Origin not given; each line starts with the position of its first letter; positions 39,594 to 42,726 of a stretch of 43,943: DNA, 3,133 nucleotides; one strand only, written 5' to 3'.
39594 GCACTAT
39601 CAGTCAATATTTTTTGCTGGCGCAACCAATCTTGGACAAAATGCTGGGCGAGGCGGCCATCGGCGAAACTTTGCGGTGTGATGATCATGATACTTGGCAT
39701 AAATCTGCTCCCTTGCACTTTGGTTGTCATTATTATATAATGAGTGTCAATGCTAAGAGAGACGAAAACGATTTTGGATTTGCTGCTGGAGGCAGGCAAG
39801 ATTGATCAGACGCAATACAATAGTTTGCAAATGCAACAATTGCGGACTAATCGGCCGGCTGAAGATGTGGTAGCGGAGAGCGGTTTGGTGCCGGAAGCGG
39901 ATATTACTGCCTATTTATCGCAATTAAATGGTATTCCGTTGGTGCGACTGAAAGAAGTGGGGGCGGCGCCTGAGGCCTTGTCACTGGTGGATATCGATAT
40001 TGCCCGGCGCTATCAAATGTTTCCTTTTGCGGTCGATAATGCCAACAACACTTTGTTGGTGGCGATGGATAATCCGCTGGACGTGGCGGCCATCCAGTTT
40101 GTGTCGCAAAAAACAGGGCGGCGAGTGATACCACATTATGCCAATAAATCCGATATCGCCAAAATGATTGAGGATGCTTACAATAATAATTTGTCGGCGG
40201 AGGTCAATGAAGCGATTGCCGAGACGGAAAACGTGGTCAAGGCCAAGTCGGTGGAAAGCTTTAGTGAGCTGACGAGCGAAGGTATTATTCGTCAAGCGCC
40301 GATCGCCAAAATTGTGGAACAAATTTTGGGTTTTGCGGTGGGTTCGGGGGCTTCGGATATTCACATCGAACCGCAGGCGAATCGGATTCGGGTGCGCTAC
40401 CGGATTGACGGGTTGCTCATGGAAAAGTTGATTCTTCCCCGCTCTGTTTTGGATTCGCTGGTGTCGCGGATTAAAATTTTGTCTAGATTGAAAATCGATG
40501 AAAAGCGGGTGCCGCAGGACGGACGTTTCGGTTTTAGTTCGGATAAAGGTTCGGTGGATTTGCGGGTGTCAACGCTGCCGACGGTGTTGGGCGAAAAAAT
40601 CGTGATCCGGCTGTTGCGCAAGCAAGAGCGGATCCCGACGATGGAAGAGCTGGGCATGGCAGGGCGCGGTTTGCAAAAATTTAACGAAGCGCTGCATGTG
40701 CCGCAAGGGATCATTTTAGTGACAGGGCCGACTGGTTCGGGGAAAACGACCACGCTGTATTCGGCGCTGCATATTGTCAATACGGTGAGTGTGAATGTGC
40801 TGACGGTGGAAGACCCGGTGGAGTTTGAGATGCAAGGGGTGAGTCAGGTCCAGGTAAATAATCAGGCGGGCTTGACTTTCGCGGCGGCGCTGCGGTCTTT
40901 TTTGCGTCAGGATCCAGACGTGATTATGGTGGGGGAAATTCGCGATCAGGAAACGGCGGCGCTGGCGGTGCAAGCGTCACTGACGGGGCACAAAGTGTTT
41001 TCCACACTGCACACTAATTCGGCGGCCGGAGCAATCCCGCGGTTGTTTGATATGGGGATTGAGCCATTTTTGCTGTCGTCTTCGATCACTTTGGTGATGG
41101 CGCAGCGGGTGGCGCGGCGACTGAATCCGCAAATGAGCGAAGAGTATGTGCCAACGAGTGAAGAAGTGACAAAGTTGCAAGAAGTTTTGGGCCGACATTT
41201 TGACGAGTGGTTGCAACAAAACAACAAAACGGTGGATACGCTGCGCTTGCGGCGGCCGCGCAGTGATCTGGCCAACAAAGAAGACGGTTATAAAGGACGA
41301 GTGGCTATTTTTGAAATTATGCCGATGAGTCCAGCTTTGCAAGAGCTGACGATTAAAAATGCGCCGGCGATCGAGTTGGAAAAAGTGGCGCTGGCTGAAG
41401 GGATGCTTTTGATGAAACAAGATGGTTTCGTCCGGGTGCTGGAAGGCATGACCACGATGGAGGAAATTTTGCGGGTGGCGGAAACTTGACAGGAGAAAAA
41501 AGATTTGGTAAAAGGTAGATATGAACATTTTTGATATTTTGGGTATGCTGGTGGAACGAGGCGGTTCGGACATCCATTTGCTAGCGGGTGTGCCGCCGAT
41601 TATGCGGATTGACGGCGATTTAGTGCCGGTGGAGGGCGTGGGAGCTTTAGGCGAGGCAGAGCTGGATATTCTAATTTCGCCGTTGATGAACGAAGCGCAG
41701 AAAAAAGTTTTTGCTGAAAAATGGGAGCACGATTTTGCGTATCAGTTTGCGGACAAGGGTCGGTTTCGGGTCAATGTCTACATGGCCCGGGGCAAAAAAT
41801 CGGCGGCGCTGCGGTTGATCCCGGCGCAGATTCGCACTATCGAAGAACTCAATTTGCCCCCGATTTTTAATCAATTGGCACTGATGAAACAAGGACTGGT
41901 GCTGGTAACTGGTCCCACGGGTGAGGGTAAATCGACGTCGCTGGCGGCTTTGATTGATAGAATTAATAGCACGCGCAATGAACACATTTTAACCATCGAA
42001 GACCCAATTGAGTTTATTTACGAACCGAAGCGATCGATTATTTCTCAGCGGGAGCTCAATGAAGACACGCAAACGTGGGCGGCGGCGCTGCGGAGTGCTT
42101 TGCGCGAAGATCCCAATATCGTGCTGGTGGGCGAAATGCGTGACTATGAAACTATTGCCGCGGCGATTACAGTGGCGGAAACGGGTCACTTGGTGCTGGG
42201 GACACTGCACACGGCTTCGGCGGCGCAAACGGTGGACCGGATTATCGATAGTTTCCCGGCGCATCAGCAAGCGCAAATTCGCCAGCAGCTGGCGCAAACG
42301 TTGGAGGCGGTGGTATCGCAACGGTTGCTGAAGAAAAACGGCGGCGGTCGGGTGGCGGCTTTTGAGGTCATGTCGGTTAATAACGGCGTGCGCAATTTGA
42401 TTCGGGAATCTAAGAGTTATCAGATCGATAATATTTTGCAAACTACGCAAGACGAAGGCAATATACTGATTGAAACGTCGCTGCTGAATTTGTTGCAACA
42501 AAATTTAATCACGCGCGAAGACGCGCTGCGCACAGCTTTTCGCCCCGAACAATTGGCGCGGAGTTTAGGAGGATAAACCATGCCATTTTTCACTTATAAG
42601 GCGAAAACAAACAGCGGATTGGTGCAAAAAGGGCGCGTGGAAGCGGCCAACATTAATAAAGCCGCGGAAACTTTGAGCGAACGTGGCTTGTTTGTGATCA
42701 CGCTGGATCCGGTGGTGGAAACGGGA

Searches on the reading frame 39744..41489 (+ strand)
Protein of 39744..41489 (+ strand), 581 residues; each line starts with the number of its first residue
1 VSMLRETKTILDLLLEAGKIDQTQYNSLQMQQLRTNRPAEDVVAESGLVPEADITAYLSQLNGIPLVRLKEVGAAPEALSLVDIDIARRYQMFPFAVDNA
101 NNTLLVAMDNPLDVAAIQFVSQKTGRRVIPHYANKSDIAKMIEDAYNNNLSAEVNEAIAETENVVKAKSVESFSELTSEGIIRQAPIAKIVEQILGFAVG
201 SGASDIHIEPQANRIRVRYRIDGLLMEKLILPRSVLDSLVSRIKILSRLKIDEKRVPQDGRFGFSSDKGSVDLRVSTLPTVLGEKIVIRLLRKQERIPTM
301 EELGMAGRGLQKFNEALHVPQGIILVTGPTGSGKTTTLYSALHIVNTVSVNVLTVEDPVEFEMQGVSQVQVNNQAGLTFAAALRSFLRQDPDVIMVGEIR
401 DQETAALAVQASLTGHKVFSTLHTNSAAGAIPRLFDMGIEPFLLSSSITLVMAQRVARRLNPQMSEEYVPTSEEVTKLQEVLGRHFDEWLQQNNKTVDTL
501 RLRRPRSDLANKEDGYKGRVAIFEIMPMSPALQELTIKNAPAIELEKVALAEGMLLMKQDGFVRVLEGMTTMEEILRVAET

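Call 7: search_protein_families(library=ncbifam, proteins=[window:39744-41489:+])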
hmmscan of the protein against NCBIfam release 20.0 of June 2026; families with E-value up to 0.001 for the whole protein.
window:39744-41489:+ (581 aa): 22 families
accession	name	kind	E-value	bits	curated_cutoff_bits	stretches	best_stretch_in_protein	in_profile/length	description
TIGR02538.1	type_IV_pilB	equivalog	2.4e-162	541.5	675.65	1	11-579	3-562/564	type IV-A pilus assembly ATPase PilB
TIGR02533.1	type_II_gspE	equivalog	1.2e-156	522.1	630.25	1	85-578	7-485/486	type II secretion system ATPase GspE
NF053534.1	T4PilAsmATPsTfpB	equivalog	8.8e-128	427.2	850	1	42-579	56-582/584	type IV pilus assembly ATPase TfpB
NF007755.0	PRK10436.1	equivalog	7.2e-124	414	617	1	87-579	14-459/465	type II secretion system protein GspE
NF041000.1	ATPase_ComGA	equivalog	7.3e-79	264.5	300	1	193-457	2-265/267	competence type IV pilus ATPase ComGA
TIGR01420.1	pilT_fam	subfamily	8.7e-53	179.7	319.1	1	191-437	2-242/343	PilT/PilU family type 4a pilus ATPase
TIGR02525.1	plasmid_TraJ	equivalog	1.3e-24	86.9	368.3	1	294-437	126-272/372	plasmid transfer ATPase TraJ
TIGR02524.1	dot_icm_DotB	equivalog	5.5e-21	75.2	463.3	1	315-436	128-258/358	Dot/Icm type IV secretion system ATPase DotB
NF058587.1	archaellum_moto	equivalog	1.6e-16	60.2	550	1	324-440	278-399/527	archaellum flagellar ATPase motor FlaI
TIGR02782.1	TrbB_P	equivalog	9.4e-16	58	304.55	1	315-435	131-253/303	P-type conjugative transfer ATPase TrbB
TIGR03819.1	heli_sec_ATPase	hypoth_equivalog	1.6e-15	57.2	373.15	1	238-438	98-301/340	TadA family conjugal transfer-associated ATPase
TIGR02788.1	VirB11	equivalog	1.4e-14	53.8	249.95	1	315-437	139-265/308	P-type DNA transfer ATPase VirB11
NF053672.1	bindosome_BasE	exception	6.9e-13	48.1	1000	1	325-510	274-469/512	bindosome assembly system ATPase subunit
NF010469.0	PRK13894.1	subfamily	9.8e-13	48.1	508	1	323-434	151-264/320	conjugal transfer ATPase TrbB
NF010407.0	PRK13833.1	subfamily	1.6e-11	44.2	499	1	324-437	147-262/323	conjugal transfer protein TrbB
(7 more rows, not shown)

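Call 24: find_homologous_proteins(query=window:39744-41489:+, max_evalue=1e-100)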
Query window:39744-41489:+ (581 aa): 7461 proteins with E <= 1e-100 among 8000 candidates; the best 120 are listed.
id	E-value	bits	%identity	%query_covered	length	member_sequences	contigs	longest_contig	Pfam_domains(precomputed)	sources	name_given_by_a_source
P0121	0.0e+0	1237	100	100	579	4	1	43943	PF05157.21,PF00437.27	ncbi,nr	ncbi:Flp pilus assembly complex ATPase component TadA [bacterium]|nr:Flp pilus assembly complex ATPa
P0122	0.0e+0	1017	80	100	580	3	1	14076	PF05157.21,PF00437.27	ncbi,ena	-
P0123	0.0e+0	1011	80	100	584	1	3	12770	PF05157.21,PF00437.27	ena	-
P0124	0.0e+0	1010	80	100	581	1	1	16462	PF05157.21,PF00437.27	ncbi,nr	ncbi:type II/IV secretion system protein [bacterium]|nr:type II/IV secretion system protein [bacteri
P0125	0.0e+0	1009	79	100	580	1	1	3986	PF05157.21,PF00437.27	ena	-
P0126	1.8e-296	1002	78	100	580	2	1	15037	PF05157.21,PF00437.27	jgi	-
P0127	1.4e-294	996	78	100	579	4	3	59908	PF05157.21,PF00437.27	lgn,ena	-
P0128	2.4e-271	919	73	100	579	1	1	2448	PF05157.21,PF00437.27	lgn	-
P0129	3.2e-271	919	72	100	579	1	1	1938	PF05157.21,PF00437.27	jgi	jgi:type IV pilus assembly protein PilB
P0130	1.8e-270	916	73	100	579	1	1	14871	PF05157.21,PF00437.27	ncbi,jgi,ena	-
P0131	1.0e-266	904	71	100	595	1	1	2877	PF05157.21,PF00437.27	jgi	jgi:type IV pilus assembly protein PilB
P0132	9.7e-266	900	70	99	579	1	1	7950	PF05157.21,PF00437.27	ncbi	-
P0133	2.8e-265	899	71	99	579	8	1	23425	PF05157.21,PF00437.27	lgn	-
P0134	1.4e-262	890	74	96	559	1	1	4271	PF05157.21,PF00437.27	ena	-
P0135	3.3e-262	889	69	100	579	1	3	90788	PF05157.21,PF00437.27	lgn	-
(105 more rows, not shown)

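Call 25: find_encoding_contigs(protein=P0127, flank=10000, max_places=4)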
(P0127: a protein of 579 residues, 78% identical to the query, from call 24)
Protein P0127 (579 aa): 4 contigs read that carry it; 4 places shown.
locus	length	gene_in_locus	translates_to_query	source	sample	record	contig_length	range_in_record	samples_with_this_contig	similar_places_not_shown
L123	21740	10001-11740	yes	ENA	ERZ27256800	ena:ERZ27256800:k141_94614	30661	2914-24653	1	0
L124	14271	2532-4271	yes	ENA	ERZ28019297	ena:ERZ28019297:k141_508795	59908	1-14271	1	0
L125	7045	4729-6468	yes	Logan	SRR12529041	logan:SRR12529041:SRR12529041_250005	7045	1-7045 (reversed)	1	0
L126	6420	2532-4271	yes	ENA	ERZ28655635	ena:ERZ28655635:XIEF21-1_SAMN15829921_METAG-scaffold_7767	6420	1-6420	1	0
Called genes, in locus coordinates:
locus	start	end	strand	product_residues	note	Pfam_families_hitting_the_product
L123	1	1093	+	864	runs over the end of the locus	PF00535:Glycos_transf_2 (faint), PF13641:Glyco_tranf_2_3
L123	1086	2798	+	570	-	-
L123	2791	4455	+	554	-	-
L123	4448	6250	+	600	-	PF00535:Glycos_transf_2, PF13439:Glyco_transf_4, PF00534:Glycos_transf_1, PF13524:Glyco_trans_1_2 (weak), PF13692:Glyco_trans_1_4, PF20706:GT4-conflict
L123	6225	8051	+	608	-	-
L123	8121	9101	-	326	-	PF05697:Trigger_N, PF05698:Trigger_C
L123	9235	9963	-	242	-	PF13177:DNA_pol3_delta2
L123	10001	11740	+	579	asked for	PF05157:MshEN, PF00437:T2SSE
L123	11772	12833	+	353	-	PF00437:T2SSE, PF25199:nSTAND_NTPase5 (faint)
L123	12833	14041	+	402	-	PF28597:T2SSF_N, PF00482:T2SSF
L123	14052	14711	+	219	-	-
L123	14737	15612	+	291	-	PF06750:A24_N_bact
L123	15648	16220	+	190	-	PF07963:N_methyl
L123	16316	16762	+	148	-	PF07963:N_methyl, PF08334:T2SSG (faint), PF22434:PilW_C (weak)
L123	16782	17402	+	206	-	PF07963:N_methyl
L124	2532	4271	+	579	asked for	PF05157:MshEN, PF00437:T2SSE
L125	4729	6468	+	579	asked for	PF05157:MshEN, PF00437:T2SSE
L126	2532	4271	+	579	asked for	PF05157:MshEN, PF00437:T2SSE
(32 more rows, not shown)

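Call 26: find_encoding_contigs(protein=P0124, flank=10000, max_places=3)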
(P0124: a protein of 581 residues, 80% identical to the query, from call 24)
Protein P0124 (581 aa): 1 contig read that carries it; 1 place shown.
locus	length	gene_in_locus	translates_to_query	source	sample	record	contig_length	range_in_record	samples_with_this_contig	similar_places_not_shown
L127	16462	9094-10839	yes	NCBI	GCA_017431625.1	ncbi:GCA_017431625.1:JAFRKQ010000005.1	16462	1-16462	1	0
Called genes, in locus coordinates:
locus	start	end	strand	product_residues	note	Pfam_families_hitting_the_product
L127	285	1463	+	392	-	-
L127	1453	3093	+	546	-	-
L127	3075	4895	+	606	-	PF00535:Glycos_transf_2, PF13579:Glyco_trans_4_4 (weak), PF13439:Glyco_transf_4, PF00534:Glycos_transf_1, PF13692:Glyco_trans_1_4, PF20706:GT4-conflict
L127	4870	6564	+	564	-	-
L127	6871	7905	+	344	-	PF05697:Trigger_N, PF05698:Trigger_C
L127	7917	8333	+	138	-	PF09394:Inhibitor_I42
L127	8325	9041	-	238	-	PF13177:DNA_pol3_delta2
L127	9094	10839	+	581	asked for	PF05157:MshEN, PF00437:T2SSE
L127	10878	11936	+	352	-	PF00437:T2SSE, PF25199:nSTAND_NTPase5 (weak)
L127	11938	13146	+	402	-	PF28597:T2SSF_N, PF00482:T2SSF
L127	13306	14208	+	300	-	PF06750:A24_N_bact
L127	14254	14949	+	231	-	PF07963:N_methyl (weak)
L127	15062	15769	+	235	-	PF13231:PMT_2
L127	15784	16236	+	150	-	-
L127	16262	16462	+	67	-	?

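Call 27: find_encoding_contigs(protein=P0122, flank=10000, max_places=3)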
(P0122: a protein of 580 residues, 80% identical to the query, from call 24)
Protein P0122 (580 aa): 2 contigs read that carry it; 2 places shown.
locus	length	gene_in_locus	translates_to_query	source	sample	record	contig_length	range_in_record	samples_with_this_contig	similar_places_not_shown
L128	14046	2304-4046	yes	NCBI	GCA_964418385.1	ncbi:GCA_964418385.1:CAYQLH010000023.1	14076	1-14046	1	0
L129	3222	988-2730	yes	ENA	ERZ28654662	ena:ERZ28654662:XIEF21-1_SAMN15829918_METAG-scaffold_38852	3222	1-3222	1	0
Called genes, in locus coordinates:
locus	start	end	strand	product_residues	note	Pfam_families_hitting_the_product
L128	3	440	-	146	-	?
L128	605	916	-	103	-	-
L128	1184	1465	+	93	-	-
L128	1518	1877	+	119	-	-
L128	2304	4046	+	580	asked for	PF05157:MshEN, PF00437:T2SSE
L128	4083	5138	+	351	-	PF00437:T2SSE, PF25199:nSTAND_NTPase5 (weak)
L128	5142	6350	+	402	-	PF28597:T2SSF_N, PF00482:T2SSF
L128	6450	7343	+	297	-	PF06750:A24_N_bact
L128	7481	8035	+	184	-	-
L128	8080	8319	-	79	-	-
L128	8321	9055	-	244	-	-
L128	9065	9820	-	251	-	PF00483:NTP_transferase, PF12804:NTP_transf_3 (weak)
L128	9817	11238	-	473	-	PF01336:tRNA_anti-codon, PF00152:tRNA-synt_2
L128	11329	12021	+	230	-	PF21694:DNA_pol3_delta_C (faint)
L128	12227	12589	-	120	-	-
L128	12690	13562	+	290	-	PF02899:Phage_int_SAM_1, PF13495:Phage_int_SAM_4 (weak), PF00589:Phage_integrase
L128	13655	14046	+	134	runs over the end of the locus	PF07963:N_methyl (weak)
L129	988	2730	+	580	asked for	PF05157:MshEN, PF00437:T2SSE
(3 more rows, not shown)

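Call 29: find_encoding_contigs(protein=P0121, flank=10000, max_places=6)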
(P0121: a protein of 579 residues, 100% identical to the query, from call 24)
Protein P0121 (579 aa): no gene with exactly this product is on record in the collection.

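Call 30: list_cluster_members(proteins=[P0121])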
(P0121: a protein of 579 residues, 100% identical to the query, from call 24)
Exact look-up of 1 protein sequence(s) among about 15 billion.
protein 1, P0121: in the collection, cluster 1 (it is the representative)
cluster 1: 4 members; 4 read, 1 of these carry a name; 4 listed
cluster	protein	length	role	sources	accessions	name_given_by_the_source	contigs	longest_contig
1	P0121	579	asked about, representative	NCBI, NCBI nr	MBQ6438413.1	Flp pilus assembly complex ATPase component TadA [bacterium]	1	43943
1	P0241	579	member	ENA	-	-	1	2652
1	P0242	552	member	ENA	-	-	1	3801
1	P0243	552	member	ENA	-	-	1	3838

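Call 51: find_homologous_proteins(query=L128:9817-11238:-, max_evalue=1e-80)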
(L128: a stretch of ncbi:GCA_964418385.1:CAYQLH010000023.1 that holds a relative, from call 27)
Query L128:9817-11238:- (473 aa): 7993 proteins with E <= 1e-80 among 8000 candidates; the best 120 are listed.
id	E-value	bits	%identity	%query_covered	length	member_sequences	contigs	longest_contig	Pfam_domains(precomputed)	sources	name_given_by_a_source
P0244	0.0e+0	1024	96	100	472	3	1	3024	PF01336.32,PF00152.26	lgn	-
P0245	7.3e-257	871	81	99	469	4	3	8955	PF01336.32,PF00152.26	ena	-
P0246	2.6e-252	856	79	99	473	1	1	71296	PF01336.32,PF00152.26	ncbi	-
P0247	6.5e-252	854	79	99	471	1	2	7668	PF01336.32,PF00152.26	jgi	-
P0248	2.2e-246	836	78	98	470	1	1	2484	PF01336.32,PF00152.26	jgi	-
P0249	6.5e-242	821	77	99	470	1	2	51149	PF01336.32,PF00152.26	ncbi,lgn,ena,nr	ncbi:aspartate--tRNA ligase [bacterium]|nr:aspartate--tRNA ligase [bacterium]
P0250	6.5e-242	821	77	99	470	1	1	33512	PF01336.32,PF00152.26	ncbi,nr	ncbi:aspartate--tRNA ligase [bacterium]|nr:aspartate--tRNA ligase [bacterium]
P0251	1.4e-241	820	77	100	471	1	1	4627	PF01336.32,PF00152.26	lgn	-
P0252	8.3e-240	814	77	98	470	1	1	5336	PF01336.32,PF00152.26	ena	-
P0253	1.2e-239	814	76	98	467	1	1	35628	PF01336.32,PF00152.26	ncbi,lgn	-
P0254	1.3e-239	814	77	98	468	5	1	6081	PF01336.32,PF00152.26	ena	-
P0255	1.7e-238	810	75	98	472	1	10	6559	PF01336.32,PF00152.26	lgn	-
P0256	4.2e-236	802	76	98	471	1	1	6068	PF01336.32,PF00152.26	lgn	-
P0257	1.9e-235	800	77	98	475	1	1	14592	PF01336.32,PF00152.26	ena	-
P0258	2.7e-233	793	74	98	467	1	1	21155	PF01336.32,PF00152.26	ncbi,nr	ncbi:MAG: amino acid--tRNA ligase-related protein [bacterium]|nr:amino acid--tRNA ligase-related pro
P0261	8.1e-225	765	72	98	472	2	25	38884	PF01336.32,PF00152.26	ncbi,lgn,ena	-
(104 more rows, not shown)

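Call 52: list_cluster_members(proteins=[P0249, P0250, P0246, P0245, P0253, P0254, P0252, P0257, P0258, P0261])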
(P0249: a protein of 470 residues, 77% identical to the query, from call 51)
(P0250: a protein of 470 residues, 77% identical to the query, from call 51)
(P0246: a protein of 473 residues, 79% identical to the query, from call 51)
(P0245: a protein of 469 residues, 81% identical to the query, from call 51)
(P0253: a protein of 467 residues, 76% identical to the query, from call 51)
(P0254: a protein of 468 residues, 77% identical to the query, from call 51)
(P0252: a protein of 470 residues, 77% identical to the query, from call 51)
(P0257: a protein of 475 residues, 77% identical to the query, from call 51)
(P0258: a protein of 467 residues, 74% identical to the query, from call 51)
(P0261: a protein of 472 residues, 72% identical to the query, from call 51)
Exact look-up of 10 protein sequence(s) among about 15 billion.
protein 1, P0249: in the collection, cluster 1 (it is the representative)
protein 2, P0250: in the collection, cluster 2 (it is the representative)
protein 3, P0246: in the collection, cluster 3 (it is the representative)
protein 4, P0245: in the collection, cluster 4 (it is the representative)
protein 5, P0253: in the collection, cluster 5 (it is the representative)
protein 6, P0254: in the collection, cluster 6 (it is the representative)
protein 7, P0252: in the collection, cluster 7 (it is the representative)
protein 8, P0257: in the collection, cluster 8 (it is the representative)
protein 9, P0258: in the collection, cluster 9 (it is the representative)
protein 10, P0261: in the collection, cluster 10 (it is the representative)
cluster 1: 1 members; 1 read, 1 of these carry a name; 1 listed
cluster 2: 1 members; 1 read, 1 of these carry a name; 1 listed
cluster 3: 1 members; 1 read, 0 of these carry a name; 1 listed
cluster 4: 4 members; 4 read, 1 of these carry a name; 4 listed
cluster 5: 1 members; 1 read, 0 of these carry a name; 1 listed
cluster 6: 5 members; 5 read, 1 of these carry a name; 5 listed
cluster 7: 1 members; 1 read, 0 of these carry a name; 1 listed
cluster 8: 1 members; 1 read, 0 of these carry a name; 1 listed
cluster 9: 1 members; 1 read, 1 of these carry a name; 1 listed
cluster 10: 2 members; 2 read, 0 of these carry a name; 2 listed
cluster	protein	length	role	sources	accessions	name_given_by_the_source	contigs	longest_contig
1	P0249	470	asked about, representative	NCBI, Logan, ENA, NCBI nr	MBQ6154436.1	aspartate--tRNA ligase [bacterium]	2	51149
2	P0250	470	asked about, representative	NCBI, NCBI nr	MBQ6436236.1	aspartate--tRNA ligase [bacterium]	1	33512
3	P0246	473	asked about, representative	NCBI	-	-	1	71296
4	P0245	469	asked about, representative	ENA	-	-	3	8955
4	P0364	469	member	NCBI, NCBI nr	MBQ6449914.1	aspartate--tRNA ligase [bacterium]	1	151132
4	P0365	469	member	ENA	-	-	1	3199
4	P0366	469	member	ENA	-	-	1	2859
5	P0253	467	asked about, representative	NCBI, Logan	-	-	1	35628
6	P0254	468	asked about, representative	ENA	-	-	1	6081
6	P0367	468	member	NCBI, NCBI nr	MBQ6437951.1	aspartate--tRNA ligase [bacterium]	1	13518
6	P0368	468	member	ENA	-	-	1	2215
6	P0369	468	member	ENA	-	-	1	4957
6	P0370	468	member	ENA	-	-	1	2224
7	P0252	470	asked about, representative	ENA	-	-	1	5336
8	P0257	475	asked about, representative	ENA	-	-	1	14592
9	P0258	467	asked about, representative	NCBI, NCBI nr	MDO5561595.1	MAG: amino acid--tRNA ligase-related protein [bacterium] | amino acid--tRNA ligase-related protein [bacterium]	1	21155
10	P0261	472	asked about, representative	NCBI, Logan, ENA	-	-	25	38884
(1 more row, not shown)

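Call 53: find_encoding_contigs(protein=P0254, flank=10000, max_places=6)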
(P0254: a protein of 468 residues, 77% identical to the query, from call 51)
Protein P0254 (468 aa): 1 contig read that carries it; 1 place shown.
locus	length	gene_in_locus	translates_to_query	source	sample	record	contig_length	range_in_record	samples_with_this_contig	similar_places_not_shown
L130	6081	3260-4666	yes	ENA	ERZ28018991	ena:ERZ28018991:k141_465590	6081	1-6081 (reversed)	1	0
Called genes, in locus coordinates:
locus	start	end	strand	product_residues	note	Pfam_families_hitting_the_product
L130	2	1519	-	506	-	?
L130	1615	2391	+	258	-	PF01061:ABC2_membrane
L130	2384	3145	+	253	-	PF00005:ABC_tran, PF13304:AAA_21 (faint)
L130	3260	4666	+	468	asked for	PF01336:tRNA_anti-codon, PF00152:tRNA-synt_2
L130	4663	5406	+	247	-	PF00483:NTP_transferase, PF12804:NTP_transf_3 (weak)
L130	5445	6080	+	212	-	?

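Call 54: find_encoding_contigs(protein=P0367, flank=10000, max_places=6)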
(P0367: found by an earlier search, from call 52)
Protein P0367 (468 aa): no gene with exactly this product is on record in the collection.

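Call 58: find_encoding_contigs(protein=P0369, flank=10000, max_places=6)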
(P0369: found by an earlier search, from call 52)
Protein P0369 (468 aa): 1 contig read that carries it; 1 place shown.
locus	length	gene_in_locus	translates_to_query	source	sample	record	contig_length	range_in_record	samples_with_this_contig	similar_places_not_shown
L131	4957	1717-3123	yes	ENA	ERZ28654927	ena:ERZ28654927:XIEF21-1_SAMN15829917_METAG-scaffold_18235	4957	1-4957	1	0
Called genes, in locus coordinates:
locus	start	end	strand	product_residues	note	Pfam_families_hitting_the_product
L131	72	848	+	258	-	PF01061:ABC2_membrane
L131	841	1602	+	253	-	PF00005:ABC_tran, PF13304:AAA_21 (faint)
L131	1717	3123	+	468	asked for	PF01336:tRNA_anti-codon, PF00152:tRNA-synt_2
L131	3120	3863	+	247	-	PF00483:NTP_transferase, PF12804:NTP_transf_3 (weak)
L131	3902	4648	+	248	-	-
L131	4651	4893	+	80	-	-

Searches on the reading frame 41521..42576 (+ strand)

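Call 7: search_protein_families(library=ncbifam, proteins=[window:41521-42576:+])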
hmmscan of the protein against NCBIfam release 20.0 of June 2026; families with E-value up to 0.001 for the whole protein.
window:41521-42576:+ (351 aa): 18 families
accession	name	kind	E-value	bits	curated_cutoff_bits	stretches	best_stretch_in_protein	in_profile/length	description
TIGR01420.1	pilT_fam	subfamily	1.7e-135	451.7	319.1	1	3-343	2-342/343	PilT/PilU family type 4a pilus ATPase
TIGR02525.1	plasmid_TraJ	equivalog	2.3e-47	161.8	368.3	1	78-336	98-364/372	plasmid transfer ATPase TraJ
TIGR02524.1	dot_icm_DotB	equivalog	1.9e-40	139.2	463.3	1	15-306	18-321/358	Dot/Icm type IV secretion system ATPase DotB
TIGR02538.1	type_IV_pilB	equivalog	2e-39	135.7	675.65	1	123-272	315-454/564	type IV-A pilus assembly ATPase PilB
TIGR02533.1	type_II_gspE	equivalog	2.4e-39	135.4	630.25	1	116-271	235-380/486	type II secretion system ATPase GspE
NF041000.1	ATPase_ComGA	equivalog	4.8e-39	134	300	1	81-271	81-266/267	competence type IV pilus ATPase ComGA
NF007755.0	PRK10436.1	equivalog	3e-36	125.1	617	1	11-272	97-357/465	type II secretion system protein GspE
NF053534.1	T4PilAsmATPsTfpB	equivalog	1.6e-30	106.1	850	1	116-271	328-473/584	type IV pilus assembly ATPase TfpB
TIGR02782.1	TrbB_P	equivalog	1.7e-15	57.2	304.55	1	126-286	138-293/303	P-type conjugative transfer ATPase TrbB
NF058587.1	archaellum_moto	equivalog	3.6e-15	55.7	550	1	121-242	272-394/527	archaellum flagellar ATPase motor FlaI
TIGR02788.1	VirB11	equivalog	4e-14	52.3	249.95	1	113-267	133-294/308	P-type DNA transfer ATPase VirB11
TIGR03819.1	heli_sec_ATPase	hypoth_equivalog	1.5e-11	44.1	373.15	1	123-267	177-325/340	TadA family conjugal transfer-associated ATPase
NF010425.0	PRK13851.1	equivalog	3.1e-10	39.4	461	1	118-242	156-281/344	type IV secretion system protein VirB11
NF010469.0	PRK13894.1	subfamily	8.2e-09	35.2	508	1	123-266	148-291/320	conjugal transfer ATPase TrbB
NF010407.0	PRK13833.1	subfamily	1.4e-08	34.6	499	1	124-288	144-302/323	conjugal transfer protein TrbB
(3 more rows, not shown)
